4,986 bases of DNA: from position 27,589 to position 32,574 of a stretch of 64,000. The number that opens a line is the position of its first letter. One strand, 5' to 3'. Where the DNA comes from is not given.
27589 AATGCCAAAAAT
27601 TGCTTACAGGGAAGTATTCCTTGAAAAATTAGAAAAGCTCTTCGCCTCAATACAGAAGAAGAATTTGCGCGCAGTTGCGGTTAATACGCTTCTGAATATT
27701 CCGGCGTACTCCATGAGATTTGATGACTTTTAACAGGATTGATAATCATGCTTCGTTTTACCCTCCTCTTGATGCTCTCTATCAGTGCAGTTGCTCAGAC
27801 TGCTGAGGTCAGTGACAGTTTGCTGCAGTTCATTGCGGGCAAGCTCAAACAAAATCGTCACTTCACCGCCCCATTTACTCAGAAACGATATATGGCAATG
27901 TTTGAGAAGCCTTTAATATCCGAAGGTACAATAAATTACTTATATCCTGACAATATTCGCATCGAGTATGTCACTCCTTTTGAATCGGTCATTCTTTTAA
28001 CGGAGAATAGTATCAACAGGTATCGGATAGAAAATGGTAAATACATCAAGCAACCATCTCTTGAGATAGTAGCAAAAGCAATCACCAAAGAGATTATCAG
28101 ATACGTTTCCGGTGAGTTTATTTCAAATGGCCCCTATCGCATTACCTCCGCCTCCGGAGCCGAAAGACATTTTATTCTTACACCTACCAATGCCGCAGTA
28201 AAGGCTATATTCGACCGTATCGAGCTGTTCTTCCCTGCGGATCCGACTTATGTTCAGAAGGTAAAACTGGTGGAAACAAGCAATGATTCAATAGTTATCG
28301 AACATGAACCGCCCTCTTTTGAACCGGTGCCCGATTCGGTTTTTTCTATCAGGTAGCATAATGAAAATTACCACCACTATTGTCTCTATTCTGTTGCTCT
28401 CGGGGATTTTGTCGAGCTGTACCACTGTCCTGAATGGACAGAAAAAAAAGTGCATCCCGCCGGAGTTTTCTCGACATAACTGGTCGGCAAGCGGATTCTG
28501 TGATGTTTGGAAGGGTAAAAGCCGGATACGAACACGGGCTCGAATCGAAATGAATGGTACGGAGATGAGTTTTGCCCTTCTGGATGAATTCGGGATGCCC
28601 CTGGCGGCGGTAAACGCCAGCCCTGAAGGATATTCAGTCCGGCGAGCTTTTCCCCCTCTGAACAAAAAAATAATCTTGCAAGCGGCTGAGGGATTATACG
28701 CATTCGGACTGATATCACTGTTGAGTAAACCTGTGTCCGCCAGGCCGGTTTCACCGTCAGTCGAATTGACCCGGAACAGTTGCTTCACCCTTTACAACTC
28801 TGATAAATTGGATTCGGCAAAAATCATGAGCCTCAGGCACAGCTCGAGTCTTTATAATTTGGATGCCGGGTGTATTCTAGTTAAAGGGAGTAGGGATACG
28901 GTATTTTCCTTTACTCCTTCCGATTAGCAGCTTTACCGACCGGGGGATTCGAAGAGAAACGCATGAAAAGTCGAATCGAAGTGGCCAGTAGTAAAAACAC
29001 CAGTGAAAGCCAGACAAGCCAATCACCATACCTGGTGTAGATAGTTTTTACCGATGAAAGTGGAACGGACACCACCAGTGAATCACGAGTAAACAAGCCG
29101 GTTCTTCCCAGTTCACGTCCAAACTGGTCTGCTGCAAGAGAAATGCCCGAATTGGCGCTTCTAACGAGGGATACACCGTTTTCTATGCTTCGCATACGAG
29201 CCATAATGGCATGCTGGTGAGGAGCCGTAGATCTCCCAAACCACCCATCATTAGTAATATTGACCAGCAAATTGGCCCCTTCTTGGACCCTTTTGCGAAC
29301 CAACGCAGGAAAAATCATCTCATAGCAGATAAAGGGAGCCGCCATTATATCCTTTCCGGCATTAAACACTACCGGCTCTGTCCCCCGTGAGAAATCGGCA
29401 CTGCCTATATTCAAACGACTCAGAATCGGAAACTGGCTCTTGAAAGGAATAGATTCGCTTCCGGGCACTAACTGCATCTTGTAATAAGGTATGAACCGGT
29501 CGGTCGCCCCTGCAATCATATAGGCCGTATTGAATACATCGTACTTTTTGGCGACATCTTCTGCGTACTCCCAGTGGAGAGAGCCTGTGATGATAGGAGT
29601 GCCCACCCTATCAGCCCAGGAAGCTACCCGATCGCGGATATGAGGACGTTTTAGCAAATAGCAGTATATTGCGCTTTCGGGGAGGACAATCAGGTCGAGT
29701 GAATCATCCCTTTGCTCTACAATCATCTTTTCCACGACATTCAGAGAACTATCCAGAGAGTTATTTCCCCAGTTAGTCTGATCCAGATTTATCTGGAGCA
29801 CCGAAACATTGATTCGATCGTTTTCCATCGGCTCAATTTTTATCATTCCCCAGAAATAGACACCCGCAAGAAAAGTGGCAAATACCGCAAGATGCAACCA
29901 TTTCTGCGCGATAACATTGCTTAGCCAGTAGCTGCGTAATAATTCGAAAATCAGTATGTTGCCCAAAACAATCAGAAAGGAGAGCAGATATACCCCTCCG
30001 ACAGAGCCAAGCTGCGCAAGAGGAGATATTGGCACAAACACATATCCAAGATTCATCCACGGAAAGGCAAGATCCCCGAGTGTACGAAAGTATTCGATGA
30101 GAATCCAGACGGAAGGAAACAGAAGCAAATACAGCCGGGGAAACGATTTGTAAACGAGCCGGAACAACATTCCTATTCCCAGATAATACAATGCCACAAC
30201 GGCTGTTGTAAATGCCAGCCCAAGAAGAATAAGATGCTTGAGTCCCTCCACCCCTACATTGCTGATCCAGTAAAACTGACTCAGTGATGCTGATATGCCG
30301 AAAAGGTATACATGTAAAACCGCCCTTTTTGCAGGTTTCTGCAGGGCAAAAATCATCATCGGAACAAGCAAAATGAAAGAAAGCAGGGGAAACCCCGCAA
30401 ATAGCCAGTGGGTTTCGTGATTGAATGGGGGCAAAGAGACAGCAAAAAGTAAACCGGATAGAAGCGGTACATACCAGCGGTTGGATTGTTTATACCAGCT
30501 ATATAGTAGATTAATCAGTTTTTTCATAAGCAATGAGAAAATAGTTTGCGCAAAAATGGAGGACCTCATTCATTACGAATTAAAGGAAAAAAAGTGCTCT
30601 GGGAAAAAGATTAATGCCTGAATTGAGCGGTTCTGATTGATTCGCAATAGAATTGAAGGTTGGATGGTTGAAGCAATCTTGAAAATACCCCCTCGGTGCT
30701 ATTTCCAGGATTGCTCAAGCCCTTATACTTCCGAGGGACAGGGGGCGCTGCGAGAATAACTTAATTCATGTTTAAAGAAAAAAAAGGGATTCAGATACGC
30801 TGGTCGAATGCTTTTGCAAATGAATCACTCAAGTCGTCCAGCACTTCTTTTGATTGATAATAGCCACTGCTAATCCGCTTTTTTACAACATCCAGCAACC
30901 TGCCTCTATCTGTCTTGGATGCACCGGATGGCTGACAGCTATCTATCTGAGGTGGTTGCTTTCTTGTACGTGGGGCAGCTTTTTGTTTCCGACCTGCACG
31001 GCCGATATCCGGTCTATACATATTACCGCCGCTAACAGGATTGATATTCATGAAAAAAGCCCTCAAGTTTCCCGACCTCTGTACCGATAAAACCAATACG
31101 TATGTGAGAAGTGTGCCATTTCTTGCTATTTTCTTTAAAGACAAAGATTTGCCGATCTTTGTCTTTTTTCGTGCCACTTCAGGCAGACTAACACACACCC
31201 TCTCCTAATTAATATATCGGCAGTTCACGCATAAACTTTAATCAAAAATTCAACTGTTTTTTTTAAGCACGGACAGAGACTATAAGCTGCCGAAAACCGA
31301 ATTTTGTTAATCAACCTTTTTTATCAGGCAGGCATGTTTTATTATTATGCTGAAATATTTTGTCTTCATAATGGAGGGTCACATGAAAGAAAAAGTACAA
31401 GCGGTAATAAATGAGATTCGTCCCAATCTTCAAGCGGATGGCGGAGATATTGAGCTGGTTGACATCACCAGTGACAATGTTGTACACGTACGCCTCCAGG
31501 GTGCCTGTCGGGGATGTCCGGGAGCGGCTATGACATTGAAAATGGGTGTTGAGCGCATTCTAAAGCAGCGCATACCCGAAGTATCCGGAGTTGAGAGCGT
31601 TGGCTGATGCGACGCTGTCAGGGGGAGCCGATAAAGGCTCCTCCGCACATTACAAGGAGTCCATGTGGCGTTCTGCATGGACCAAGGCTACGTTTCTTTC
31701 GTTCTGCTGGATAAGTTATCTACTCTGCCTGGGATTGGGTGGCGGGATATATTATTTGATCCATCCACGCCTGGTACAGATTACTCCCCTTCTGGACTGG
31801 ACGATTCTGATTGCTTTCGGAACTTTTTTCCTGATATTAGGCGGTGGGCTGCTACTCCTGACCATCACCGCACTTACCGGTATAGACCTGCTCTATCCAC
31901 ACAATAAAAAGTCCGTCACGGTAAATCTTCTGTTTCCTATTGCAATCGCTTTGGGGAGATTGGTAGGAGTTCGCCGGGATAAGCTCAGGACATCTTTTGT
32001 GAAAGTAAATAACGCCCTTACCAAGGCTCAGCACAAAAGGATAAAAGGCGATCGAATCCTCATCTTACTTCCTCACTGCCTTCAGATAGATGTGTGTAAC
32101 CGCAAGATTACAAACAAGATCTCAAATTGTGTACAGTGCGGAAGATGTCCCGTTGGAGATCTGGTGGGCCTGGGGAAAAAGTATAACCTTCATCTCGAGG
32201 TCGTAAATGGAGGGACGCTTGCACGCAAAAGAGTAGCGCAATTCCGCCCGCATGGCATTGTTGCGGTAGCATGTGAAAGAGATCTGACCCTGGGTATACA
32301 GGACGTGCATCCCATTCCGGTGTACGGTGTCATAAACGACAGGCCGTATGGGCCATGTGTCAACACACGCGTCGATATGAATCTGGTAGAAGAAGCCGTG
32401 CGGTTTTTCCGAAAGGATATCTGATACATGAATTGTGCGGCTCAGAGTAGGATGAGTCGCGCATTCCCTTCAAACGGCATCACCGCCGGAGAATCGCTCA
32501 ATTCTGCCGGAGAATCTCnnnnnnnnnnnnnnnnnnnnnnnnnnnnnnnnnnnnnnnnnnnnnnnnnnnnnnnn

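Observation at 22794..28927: Orphan operon: two KS/CLF-like pairs, one ACP, NodB deacetylase, LolA-like carrier and a lipoprotein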

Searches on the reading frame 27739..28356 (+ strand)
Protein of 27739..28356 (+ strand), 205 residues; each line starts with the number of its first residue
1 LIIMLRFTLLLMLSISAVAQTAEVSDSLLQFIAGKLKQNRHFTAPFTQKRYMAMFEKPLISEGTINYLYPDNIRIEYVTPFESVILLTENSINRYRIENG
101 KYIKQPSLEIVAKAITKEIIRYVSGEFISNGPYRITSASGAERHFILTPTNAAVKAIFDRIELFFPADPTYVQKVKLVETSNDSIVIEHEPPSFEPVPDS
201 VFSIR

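Call 4: search_protein_families(library=pfam, proteins=[window:27739-28356:+], max_evalue=0.01)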
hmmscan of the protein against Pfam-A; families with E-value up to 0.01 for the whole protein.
window:27739-28356:+ (205 aa): 2 families
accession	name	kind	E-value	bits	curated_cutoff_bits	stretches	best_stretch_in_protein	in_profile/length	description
PF03548.22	LolA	-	1.4e-09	38.4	23.6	1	40-203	4-163/165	Outer membrane lipoprotein carrier protein LolA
PF12092.13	DUF3568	-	0.0088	16.6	23.2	0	3-39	6-42/124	Protein of unknown function (DUF3568)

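Call 5: search_protein_families(library=ncbifam, proteins=[window:27739-28356:+], max_evalue=0.01)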
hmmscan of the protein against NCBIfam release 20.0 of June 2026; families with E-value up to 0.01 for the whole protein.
window:27739-28356:+ (205 aa): 2 families
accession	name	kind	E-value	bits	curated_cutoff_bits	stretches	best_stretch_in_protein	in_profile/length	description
NF053544.1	LolA2_flexi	equivalog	5.8e-23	81.3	125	1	7-203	10-207/208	flexirubin biosynthesis/transport protein LolA2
TIGR00547.2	lolA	equivalog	2.8e-09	36.7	112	1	9-184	5-170/202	outer membrane lipoprotein periplasmic chaperone LolA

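Call 36: search_dna_similar(query=window:27748-28356:+, collection=plasmids, mode=protein, max_evalue=0.001, max_rows=15)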
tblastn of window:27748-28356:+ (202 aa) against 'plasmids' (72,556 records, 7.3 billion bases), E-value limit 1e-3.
Records with a match: 1; places in all: 1; records where one place covers at least 80% of the query: 1.
Best place of each record, by identity: <60% 1.
By first word of the organism name: Cupriavidus 1.
By predicted mobility (MOB-suite, as given by PLSDB): non-mobilizable 1.
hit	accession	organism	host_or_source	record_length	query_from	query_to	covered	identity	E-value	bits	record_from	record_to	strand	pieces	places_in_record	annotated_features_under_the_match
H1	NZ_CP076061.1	Cupriavidus sp. EM10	Pure-cultured cell,sewage water sludge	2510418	3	190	93%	26.7%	3e-9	63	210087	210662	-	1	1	none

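Call 37: get_annotated_region(hit=H1, flank=15000)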
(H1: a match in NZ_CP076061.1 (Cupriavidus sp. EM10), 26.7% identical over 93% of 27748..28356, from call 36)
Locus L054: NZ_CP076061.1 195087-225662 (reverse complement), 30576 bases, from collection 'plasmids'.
description: Cupriavidus sp. EM10 plasmid p352-1, complete sequence
organism: Cupriavidus sp. EM10 (NCBI taxid 2839983)
taxonomy: Bacteria; Pseudomonadota; Betaproteobacteria; Burkholderiales; Burkholderiaceae; Cupriavidus; Cupriavidus sp. EM10
host: -; source: Pure-cultured cell,sewage water sludge; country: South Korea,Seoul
typing (MOB-suite, as given by PLSDB): non-mobilizable
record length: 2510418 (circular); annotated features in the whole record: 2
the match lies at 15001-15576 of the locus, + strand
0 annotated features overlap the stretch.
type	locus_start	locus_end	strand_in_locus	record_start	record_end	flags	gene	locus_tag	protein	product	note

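Call 42: find_homologous_proteins(query=window:27748-28356:+, max_evalue=0.001)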
Query window:27748-28356:+ (202 aa): 16 proteins with E <= 0.001 among 120 candidates.
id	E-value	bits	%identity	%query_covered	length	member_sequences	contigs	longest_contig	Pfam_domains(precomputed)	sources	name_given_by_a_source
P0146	3.0e-125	433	100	100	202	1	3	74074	PF03548.23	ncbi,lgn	ncbi:MAG: outer membrane lipoprotein carrier protein LolA [Fibrobacterota bacterium]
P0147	6.2e-66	240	57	95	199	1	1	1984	PF03548.23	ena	-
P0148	1.6e-62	229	57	89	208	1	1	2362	PF03548.23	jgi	jgi:outer membrane lipoprotein-sorting protein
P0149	6.9e-61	223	54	97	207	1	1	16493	PF03548.23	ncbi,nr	ncbi:MAG: hypothetical protein GF418_10485 [Chitinivibrionales bacterium]|nr:hypothetical protein [C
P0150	1.5e-60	222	53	97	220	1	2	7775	PF03548.23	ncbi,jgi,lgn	-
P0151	1.6e-60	222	58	89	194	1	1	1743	PF03548.23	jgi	jgi:outer membrane lipoprotein-sorting protein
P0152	2.6e-60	221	55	98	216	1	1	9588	PF03548.23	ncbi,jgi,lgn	-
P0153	1.5e-57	212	51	97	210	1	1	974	PF03548.23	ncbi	-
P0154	9.1e-57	210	49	98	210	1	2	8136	PF03548.23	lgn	-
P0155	1.6e-56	209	51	100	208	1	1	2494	PF03548.23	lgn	-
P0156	2.0e-54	202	54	89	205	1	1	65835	PF03548.23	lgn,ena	-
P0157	3.8e-53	198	51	90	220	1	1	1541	PF03548.23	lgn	-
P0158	3.4e-52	195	49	99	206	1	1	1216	PF03548.23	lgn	-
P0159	4.1e-49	185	46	97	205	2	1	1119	PF03548.23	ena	-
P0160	6.9e-49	184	58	75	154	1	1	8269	PF03548.23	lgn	-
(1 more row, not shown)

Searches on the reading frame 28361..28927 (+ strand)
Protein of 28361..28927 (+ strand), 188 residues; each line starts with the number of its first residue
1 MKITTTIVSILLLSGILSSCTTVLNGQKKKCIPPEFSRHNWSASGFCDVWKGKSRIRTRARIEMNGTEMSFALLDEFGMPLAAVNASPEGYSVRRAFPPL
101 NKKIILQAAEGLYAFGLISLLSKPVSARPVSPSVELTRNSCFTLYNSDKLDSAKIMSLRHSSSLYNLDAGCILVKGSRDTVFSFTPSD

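Call 4: search_protein_families(library=pfam, proteins=[window:28361-28927:+], max_evalue=0.01)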
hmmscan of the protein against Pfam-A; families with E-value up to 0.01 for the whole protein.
window:28361-28927:+ (188 aa): 0 families

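Call 5: search_protein_families(library=ncbifam, proteins=[window:28361-28927:+], max_evalue=0.01)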
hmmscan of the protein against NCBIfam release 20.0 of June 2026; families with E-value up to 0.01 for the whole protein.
window:28361-28927:+ (188 aa): 0 families

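Call 48: search_protein_families(library=pfam, proteins=[window:28361-28927:+], max_evalue=1)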
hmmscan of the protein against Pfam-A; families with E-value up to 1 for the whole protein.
window:28361-28927:+ (188 aa): 0 families

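Call 66: predict_structure(protein=window:28361-28927:+)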
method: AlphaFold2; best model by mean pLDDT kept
length: 188 residues; sequences in the alignment: 1
mean_pLDDT: 43.7   pTM: 0.37
mean pLDDT of the five models: 43.7, 43.7, 36.0, 33.2, 27.7
residues with pLDDT >= 90: 0; 70-90: 11; 50-70: 70; < 50: 107
segments of 3 or more residues with pLDDT < 50: 1-27, 35-41, 116-188
pLDDT, mean of each block of 10 residues (from residue 1): 33 30 42 48 57 59 58 69 65 67 64 50 28 26 28 25 25 27 26
secondary structure, 60 per line:
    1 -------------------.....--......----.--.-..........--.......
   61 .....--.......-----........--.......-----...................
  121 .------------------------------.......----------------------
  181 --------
elements in order: E20-24 E27-32 E42-51 E54-65 E68-74 E80-87 E90-96 H102-121 H152-158

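Call 82: search_protein_representatives(protein=window:28361-28927:+)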
Query: 188 residues. Proteins with E-value up to 0.001 (for the whole library): 10; up to 1e-10: 1; up to 1e-30: 1. The best 10 are listed.
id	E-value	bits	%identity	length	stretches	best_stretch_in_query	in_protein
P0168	2.0e-119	411.9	100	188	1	1-188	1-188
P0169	6.9e-09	51.9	34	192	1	40-137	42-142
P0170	2.1e-07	47.0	37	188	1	40-117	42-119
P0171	5.8e-07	45.6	30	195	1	45-187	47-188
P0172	7.9e-06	41.9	28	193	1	42-119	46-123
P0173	3.1e-05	40.0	29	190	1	42-184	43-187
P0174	1.5e-04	37.7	34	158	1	43-110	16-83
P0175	3.8e-04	36.5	33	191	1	44-124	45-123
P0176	5.8e-04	35.9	30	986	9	124-179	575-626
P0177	7.0e-04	35.6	33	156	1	36-102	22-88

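Call 89: search_protein_families(library=pfam, alignment_id=A4, max_evalue=1)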
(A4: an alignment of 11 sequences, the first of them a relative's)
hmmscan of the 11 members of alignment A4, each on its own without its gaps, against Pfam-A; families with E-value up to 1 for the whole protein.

A. member 1, P0168 (188 aa): 0 families

B. families by the number of members that match (of 11 scanned): 6 families
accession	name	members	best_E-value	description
PF11974.14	bMG3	1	0.011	Bacterial alpha-2-macroglobulin MG3 domain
PF07517.20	SecA_DEAD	1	0.074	SecA DEAD-like domain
PF15209.11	IL31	1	0.11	Interleukin 31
PF23272.1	DUF7075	1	0.14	Domain of unknown function (DUF7075)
PF20791.3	Acyl-ACP_TE_C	1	0.14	Acyl-ACP thioesterase C-terminal domain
PF13040.11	Fur_reg_FbpB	1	0.24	Fur-regulated basic protein B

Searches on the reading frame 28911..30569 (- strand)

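Call 4: search_protein_families(library=pfam, proteins=[window:28911-30569:-], max_evalue=0.01)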
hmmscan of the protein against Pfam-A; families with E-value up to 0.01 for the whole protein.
window:28911-30569:- (552 aa): 2 families
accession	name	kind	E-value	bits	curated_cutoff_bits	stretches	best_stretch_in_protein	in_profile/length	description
PF00795.27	CN_hydrolase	-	4.9e-24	85.5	23.2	1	264-509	6-253/256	Carbon-nitrogen hydrolase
PF20154.4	LNT_N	-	5.6e-24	85.6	27.1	1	38-206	1-159/159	Apolipoprotein N-acyltransferase N-terminal domain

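Call 5: search_protein_families(library=ncbifam, proteins=[window:28911-30569:-], max_evalue=0.01)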
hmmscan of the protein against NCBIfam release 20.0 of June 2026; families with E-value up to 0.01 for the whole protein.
window:28911-30569:- (552 aa): 5 families
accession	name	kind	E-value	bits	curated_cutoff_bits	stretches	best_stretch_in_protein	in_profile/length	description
TIGR00546.1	lnt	equivalog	1.9e-90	303.9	132.9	1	90-485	1-394/395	apolipoprotein N-acyltransferase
NF008934.0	PRK12291.1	equivalog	5.2e-21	75.4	427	1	39-474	17-403/419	apolipoprotein N-acyltransferase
NF010398.0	PRK13825.1-2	subfamily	7e-06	25.3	316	1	221-445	162-363/392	carbon-nitrogen hydrolase family protein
NF033621.1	de_GSH_amidase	exception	0.0002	20.8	355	1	413-475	144-204/260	deaminated glutathione amidase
NF043013.1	DeGluthAmidYersProt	equivalog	0.00096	18.4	500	1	413-477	155-216/278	deaminated glutathione amidase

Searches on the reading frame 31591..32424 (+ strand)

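Call 8: search_protein_families(library=pfam, proteins=[window:31591-32424:+], max_evalue=0.001)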
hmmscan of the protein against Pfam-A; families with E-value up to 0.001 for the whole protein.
window:31591-32424:+ (277 aa): 1 family
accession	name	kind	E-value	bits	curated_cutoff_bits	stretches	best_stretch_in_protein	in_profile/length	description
PF01976.22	DUF116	-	1.2e-52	177.9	25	1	117-269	2-154/155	Protein of unknown function DUF116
